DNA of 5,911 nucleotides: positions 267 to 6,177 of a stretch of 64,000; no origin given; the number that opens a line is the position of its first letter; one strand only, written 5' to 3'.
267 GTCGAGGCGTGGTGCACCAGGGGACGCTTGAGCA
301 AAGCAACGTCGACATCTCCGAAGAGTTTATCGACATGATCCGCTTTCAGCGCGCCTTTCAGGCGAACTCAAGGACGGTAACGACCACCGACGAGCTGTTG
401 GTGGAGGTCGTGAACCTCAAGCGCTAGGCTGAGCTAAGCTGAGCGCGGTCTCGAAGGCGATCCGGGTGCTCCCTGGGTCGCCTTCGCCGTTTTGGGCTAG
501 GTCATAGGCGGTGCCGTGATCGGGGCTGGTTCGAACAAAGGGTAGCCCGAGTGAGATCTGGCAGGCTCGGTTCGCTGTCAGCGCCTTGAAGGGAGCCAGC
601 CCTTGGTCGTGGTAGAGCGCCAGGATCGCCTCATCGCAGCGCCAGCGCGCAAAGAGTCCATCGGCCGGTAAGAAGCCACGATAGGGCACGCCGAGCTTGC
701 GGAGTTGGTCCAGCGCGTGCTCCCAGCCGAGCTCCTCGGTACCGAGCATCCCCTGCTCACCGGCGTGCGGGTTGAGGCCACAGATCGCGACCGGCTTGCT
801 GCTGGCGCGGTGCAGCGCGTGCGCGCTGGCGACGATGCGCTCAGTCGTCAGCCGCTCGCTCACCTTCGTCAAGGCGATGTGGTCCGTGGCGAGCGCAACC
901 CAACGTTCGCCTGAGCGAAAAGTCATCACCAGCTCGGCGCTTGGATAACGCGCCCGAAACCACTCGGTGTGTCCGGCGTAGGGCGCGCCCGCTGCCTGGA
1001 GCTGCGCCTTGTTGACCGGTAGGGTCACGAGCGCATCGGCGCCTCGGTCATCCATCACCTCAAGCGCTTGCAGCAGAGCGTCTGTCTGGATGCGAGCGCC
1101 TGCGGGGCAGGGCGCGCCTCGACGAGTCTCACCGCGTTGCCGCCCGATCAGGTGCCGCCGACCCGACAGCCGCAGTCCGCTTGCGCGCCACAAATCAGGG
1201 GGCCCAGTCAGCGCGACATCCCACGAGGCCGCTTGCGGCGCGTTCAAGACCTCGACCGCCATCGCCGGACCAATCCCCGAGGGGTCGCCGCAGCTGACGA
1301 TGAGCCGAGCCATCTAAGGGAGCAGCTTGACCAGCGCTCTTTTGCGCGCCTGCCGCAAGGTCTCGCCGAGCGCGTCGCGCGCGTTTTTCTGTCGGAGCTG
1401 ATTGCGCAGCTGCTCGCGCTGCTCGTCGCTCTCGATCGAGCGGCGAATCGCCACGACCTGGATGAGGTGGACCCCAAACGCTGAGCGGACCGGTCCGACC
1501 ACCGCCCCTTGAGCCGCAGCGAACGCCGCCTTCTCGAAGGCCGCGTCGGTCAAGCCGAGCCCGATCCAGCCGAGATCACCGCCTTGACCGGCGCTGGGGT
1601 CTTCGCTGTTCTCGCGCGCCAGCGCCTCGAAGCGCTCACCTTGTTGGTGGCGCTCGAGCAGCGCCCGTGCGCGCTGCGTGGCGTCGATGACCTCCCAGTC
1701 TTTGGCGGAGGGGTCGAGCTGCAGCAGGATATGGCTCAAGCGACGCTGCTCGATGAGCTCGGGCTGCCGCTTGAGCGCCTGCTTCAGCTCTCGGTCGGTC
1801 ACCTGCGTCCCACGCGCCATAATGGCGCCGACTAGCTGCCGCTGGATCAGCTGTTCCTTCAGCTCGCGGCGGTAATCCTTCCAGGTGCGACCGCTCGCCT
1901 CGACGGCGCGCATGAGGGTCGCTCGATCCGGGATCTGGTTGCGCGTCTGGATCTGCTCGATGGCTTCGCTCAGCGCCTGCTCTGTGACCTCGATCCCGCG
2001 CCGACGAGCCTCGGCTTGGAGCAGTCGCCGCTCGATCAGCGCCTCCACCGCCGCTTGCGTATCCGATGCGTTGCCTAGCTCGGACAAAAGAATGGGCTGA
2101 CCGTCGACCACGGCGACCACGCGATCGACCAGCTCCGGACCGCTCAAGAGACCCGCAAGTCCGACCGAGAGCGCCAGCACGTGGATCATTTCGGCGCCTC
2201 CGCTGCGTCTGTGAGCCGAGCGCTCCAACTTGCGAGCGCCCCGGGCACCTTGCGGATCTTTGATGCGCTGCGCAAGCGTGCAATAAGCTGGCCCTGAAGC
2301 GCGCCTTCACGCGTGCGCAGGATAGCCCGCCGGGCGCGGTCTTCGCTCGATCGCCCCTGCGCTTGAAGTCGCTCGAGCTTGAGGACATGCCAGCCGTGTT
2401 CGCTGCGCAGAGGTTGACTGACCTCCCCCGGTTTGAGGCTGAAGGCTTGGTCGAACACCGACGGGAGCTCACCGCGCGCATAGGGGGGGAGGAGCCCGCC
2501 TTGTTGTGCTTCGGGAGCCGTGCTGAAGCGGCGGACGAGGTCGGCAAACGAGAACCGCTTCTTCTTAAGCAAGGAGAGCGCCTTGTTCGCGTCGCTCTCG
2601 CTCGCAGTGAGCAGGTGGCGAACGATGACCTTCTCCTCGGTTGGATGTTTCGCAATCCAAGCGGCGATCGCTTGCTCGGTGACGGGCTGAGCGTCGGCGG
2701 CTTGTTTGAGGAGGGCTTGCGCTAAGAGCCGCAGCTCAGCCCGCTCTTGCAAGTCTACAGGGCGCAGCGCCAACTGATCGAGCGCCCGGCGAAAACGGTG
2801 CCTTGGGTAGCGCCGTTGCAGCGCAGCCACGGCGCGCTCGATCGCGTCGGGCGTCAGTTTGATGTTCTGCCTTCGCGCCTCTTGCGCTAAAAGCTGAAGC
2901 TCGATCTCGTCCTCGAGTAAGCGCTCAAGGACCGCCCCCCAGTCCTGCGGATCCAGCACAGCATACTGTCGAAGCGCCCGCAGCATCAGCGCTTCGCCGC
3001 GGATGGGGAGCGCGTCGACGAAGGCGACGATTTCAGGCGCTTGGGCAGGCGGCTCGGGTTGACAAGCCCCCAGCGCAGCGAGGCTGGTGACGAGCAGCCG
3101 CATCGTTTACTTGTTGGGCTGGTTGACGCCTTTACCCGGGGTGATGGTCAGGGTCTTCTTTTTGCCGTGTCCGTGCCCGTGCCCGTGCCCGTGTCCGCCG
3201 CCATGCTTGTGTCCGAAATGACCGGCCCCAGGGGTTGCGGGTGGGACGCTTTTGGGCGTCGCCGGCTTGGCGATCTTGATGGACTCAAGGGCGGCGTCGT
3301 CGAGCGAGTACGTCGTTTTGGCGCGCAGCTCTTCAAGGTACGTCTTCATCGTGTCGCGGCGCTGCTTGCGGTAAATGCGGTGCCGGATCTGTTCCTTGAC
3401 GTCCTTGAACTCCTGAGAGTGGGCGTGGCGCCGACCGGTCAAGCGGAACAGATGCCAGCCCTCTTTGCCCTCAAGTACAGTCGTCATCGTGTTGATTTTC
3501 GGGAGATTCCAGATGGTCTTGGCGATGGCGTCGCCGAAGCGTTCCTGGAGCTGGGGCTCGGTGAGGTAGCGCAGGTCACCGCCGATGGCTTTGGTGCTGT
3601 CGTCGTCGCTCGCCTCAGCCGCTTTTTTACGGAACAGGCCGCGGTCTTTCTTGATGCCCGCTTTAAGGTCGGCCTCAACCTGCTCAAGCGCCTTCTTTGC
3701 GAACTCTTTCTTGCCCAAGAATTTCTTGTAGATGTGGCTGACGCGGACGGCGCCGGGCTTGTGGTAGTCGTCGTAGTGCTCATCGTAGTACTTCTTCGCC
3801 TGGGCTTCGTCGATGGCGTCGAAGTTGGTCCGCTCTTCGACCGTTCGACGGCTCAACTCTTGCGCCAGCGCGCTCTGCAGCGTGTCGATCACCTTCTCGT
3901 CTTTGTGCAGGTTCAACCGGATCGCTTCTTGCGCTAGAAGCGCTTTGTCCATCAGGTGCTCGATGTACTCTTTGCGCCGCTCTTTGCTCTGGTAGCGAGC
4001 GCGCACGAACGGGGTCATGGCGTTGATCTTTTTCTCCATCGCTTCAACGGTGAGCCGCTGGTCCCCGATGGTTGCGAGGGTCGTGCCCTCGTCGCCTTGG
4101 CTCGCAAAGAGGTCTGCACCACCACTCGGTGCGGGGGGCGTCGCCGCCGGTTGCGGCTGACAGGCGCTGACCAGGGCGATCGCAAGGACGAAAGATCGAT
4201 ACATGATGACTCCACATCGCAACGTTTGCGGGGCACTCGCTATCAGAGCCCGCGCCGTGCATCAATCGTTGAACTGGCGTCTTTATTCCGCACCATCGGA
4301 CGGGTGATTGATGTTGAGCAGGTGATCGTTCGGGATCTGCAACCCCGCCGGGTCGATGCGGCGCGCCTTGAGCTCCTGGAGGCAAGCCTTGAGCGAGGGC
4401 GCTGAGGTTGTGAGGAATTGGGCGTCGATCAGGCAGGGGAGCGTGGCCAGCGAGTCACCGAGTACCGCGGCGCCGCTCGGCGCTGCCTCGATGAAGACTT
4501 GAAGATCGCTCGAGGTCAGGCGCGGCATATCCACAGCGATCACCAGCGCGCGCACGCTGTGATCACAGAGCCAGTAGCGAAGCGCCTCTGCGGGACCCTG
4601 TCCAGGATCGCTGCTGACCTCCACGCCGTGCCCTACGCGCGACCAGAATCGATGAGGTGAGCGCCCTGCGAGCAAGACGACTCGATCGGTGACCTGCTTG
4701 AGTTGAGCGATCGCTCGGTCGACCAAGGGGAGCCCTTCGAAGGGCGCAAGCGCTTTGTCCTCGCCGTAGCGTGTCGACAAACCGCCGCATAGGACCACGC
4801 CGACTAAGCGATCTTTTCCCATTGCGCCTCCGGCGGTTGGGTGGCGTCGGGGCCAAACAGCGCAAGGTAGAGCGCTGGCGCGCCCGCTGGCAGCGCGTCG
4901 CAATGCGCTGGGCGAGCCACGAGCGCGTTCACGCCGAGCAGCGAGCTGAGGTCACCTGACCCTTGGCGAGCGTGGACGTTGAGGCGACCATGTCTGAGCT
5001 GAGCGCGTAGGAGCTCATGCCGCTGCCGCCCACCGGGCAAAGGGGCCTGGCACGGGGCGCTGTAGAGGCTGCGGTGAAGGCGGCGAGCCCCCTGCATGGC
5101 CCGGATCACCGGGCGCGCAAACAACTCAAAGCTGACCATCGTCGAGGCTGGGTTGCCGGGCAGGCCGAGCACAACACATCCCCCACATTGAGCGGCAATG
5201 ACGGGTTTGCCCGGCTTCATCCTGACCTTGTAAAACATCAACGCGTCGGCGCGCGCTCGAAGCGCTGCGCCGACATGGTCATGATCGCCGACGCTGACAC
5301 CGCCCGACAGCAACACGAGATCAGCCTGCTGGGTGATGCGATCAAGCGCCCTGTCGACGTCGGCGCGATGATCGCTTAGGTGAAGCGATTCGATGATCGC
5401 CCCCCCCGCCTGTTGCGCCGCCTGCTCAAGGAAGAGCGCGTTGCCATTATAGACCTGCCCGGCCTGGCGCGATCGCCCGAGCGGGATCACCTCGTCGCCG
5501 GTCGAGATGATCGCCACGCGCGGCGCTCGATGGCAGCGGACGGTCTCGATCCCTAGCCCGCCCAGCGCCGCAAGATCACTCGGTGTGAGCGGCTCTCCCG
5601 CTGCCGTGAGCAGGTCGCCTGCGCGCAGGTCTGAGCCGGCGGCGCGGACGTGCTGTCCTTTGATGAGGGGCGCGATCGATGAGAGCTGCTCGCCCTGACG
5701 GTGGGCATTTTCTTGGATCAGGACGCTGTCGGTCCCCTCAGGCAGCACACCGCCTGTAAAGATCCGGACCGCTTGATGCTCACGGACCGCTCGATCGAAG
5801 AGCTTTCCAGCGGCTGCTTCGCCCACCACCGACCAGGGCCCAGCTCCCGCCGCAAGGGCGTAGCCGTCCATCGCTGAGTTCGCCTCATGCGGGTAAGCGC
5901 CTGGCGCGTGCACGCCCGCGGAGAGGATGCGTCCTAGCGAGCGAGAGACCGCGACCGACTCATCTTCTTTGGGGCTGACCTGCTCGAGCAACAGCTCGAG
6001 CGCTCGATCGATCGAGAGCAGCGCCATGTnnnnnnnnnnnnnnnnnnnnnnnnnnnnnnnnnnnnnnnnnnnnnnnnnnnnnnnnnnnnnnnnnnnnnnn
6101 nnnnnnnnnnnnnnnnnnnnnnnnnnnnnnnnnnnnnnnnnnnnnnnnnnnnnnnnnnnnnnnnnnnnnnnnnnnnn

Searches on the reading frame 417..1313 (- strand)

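Call 58: search_protein_families(library=pfam, proteins=[window:417-1313:-], max_evalue=0.00001)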
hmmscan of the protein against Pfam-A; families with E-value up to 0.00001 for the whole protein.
window:417-1313:- (298 aa): 1 family
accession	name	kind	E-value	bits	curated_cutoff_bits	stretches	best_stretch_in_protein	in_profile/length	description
PF04166.17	PdxA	-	1.2e-66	225.4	27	1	63-290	49-286/286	Pyridoxal phosphate biosynthetic protein PdxA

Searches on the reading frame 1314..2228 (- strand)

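Call 58: search_protein_families(library=pfam, proteins=[window:1314-2228:-], max_evalue=0.00001)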
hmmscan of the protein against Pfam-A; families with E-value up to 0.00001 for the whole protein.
window:1314-2228:- (304 aa): 6 families
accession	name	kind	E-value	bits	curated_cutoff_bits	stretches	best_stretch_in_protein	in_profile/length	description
PF00639.27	Rotamase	-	4.1e-23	82.6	21.7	1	166-258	1-95/97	PPIC-type PPIASE domain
PF13616.12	Rotamase_3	-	1.4e-22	80.8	22.5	1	159-260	13-114/116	PPIC-type PPIASE domain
PF13624.11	SurA_N_3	-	8.7e-12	45.6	27.2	1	58-132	85-161/162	SurA-like N-terminal domain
PF09312.16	SurA_N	-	4.6e-08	33.7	30.8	1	60-131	46-116/118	SurA N-terminal domain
PF13145.12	Rotamase_2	-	4.3e-07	31.2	27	1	143-262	1-109/121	PPIC-type PPIASE domain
PF13623.11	SurA_N_2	-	7.3e-06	26.4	28.5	0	57-95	86-124/145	SurA-like N-terminal domain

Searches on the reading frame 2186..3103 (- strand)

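Call 58: search_protein_families(library=pfam, proteins=[window:2186-3103:-], max_evalue=0.00001)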
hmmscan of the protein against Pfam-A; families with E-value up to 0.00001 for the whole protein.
window:2186-3103:- (305 aa): 3 families
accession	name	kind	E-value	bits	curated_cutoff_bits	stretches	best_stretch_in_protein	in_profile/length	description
PF00639.27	Rotamase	-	4.2e-15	56.9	21.7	1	168-244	18-96/97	PPIC-type PPIASE domain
PF13145.12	Rotamase_2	-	2.9e-10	41.4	27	1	141-252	1-114/121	PPIC-type PPIASE domain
PF13616.12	Rotamase_3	-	1e-08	36.2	22.5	1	168-243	36-112/116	PPIC-type PPIASE domain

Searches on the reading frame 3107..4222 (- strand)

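Call 58: search_protein_families(library=pfam, proteins=[window:3107-4222:-], max_evalue=0.00001)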
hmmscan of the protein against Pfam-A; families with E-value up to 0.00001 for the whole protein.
window:3107-4222:- (371 aa): 3 families
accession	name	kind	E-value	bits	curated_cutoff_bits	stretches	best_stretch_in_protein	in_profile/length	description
PF13145.12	Rotamase_2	-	1.8e-14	55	27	1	137-277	1-121/121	PPIC-type PPIASE domain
PF13616.12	Rotamase_3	-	2e-12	48.1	22.5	1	150-263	11-114/116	PPIC-type PPIASE domain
PF00639.27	Rotamase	-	5.9e-09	37.2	21.7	1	172-262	11-96/97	PPIC-type PPIASE domain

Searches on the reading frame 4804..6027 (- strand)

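Call 58: search_protein_families(library=pfam, proteins=[window:4804-6027:-], max_evalue=0.00001)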
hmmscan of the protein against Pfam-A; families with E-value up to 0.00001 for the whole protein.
window:4804-6027:- (407 aa): 3 families
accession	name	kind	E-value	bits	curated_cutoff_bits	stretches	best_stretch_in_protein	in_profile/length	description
PF03453.22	MoeA_N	-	3.8e-36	124.6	30.8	1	4-159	1-160/160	MoeA N-terminal region (domain I and II)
PF00994.29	MoCF_biosynth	-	4.9e-27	94.8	26.6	1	172-309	1-143/144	Probable molybdopterin binding domain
PF03454.20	MoeA_C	-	9.7e-07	29.4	22.1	1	324-387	2-69/72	MoeA C-terminal region (domain IV)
